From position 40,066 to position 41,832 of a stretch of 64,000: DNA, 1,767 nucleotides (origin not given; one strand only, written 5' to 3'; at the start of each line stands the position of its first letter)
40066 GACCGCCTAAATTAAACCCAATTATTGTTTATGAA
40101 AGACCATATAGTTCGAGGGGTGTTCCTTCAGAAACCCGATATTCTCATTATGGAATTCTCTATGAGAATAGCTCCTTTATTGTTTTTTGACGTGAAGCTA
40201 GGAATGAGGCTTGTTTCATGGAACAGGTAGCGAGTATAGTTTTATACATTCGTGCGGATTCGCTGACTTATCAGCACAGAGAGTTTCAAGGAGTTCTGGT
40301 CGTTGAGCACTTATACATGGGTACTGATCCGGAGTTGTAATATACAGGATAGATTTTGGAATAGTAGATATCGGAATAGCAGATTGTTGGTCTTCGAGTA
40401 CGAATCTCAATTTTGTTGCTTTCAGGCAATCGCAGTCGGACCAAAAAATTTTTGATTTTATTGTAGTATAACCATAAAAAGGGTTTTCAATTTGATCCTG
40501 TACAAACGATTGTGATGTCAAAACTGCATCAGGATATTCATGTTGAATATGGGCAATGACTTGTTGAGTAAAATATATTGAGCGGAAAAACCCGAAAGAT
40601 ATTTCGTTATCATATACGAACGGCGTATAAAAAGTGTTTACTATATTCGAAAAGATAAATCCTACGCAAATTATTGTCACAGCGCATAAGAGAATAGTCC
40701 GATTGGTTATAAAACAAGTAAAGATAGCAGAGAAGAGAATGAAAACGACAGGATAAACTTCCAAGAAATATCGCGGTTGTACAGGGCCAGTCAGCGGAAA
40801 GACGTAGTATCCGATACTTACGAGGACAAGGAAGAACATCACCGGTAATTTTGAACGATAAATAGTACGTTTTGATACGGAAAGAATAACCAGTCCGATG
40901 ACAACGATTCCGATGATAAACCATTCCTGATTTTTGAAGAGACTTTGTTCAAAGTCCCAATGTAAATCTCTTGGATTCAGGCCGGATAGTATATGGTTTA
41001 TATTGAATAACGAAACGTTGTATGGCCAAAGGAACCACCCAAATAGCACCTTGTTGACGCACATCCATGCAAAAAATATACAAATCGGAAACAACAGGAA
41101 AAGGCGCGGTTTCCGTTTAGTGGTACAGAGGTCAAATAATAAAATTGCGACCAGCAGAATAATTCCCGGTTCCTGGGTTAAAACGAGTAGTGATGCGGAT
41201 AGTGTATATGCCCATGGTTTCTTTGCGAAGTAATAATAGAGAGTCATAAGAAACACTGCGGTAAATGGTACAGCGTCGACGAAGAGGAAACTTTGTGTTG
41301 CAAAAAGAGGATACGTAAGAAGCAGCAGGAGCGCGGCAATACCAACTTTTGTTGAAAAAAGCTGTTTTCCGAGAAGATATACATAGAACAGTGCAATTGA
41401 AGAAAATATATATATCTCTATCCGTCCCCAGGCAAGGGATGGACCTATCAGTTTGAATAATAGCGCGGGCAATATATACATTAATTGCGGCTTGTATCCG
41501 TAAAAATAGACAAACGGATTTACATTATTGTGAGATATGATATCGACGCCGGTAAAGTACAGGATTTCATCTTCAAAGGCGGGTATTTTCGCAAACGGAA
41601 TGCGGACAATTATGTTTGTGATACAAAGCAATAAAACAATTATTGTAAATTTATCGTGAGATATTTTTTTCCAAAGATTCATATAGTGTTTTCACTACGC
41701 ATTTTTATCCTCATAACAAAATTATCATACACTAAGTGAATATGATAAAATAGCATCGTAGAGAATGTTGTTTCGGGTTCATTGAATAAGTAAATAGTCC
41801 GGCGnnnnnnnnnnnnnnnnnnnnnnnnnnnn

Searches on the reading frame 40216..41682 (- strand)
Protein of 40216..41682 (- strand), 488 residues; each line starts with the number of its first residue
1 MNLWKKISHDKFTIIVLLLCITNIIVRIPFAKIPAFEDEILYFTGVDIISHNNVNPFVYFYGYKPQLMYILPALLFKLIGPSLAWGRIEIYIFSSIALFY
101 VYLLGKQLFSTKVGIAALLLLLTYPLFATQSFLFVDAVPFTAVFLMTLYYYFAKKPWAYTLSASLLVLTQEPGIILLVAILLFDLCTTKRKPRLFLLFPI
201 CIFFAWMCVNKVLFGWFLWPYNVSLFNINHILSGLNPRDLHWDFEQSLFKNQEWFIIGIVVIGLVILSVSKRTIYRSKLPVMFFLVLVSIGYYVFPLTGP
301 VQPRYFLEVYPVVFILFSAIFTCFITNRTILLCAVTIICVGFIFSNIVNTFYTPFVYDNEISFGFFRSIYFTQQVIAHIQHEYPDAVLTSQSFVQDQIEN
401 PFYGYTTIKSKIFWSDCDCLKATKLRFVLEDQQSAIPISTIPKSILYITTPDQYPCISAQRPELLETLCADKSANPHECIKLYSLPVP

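Call 29: search_protein_families(library=pfam, proteins=[window:40216-41682:-], max_evalue=0.001)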
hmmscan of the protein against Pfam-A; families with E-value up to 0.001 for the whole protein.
window:40216-41682:- (488 aa): 1 family
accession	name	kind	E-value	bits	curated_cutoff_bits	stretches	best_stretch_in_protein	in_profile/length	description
PF13231.12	PMT_2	-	3.8e-05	24.4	26.1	1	65-194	3-145/160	Dolichyl-phosphate-mannose-protein mannosyltransferase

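Call 88: find_encoding_contigs(protein=window:40216-41682:-, flank=10000, max_places=10)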
Protein window:40216-41682:- (488 aa): 3 contigs read that carry it; 3 places shown.
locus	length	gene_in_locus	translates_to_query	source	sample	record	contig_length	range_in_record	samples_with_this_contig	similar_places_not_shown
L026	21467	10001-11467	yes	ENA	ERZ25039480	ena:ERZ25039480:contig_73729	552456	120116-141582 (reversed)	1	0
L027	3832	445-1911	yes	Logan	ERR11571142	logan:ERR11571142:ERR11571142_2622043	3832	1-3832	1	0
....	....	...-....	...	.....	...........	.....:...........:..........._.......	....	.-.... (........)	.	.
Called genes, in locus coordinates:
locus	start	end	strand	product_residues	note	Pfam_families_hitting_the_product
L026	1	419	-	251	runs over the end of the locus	PF13489:Methyltransf_23 (weak), PF13649:Methyltransf_25, PF13847:Methyltransf_31 (weak), PF08241:Methyltransf_11, PF08242:Methyltransf_12 (weak)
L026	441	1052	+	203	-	PF13482:RNase_H_2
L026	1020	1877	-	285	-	-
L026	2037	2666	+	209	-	PF01988:VIT1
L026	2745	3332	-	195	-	-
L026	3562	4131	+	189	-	-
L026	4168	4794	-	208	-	-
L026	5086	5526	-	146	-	-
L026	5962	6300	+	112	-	-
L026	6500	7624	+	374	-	PF04471:Mrr_cat, PF13156:Mrr_cat_2 (weak), PF22722:NA-iREase1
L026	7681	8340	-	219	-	-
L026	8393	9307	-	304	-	PF00589:Phage_integrase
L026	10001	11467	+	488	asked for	PF13231:PMT_2 (weak)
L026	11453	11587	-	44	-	-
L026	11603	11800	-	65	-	-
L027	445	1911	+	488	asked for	PF13231:PMT_2 (weak)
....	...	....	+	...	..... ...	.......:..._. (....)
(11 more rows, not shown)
